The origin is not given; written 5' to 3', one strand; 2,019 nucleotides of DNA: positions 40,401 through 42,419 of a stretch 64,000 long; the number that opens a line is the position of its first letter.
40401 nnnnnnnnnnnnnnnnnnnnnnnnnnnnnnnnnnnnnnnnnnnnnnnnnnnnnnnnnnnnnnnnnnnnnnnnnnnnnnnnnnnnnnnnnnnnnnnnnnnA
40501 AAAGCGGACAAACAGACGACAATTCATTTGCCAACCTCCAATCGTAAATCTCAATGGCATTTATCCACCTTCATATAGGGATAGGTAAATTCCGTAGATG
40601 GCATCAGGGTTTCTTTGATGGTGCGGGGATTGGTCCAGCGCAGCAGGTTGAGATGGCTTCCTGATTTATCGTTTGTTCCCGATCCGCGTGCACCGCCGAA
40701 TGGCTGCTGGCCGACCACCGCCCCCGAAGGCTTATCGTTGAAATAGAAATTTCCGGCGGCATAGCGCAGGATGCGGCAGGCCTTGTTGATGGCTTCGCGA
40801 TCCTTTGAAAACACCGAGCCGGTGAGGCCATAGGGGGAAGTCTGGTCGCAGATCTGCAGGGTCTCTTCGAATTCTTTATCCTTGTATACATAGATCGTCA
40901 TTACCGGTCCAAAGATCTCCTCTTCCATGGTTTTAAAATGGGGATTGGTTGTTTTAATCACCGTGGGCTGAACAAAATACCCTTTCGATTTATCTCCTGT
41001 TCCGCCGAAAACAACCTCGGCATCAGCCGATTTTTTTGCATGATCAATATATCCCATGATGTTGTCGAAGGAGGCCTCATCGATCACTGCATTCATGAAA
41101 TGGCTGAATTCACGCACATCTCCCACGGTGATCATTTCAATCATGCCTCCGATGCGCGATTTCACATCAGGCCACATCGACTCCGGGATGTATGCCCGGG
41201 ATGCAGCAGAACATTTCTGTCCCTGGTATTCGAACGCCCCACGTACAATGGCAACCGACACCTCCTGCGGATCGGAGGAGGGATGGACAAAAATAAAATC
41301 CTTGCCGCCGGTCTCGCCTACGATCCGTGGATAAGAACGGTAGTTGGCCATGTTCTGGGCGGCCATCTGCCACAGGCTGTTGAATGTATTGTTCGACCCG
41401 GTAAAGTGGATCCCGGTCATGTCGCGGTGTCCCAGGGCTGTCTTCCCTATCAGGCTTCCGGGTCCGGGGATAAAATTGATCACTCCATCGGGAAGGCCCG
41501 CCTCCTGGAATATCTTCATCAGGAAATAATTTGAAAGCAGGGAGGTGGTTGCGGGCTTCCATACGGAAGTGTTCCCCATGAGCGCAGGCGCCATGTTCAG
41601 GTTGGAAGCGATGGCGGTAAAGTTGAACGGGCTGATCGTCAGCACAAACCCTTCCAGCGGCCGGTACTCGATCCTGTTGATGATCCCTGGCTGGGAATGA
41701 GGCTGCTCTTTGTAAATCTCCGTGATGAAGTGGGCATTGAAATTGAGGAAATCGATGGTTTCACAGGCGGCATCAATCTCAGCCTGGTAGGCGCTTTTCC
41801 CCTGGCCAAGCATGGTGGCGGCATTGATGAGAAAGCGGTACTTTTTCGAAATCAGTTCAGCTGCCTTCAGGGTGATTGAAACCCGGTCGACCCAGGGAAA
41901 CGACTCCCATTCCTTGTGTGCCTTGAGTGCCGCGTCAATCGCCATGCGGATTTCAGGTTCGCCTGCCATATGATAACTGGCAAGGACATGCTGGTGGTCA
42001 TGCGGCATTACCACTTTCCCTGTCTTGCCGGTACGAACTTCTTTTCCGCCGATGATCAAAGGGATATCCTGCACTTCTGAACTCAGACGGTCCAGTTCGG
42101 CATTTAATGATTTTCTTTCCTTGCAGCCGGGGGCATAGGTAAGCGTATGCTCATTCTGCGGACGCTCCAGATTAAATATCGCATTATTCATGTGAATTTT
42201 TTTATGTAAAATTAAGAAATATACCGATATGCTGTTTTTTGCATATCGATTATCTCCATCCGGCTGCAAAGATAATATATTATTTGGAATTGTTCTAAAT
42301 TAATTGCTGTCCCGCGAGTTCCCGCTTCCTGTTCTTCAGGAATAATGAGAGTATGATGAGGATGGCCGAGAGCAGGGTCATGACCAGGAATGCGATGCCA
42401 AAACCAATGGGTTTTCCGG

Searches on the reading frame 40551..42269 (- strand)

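Call 3: search_protein_families(library=pfam, proteins=[window:40551-42269:-])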
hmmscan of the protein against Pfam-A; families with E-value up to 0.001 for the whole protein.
window:40551-42269:- (572 aa): 1 family
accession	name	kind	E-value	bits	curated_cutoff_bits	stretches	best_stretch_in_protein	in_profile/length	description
PF00171.27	Aldedh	-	6.7e-104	348.4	23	1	82-550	7-460/461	Aldehyde dehydrogenase family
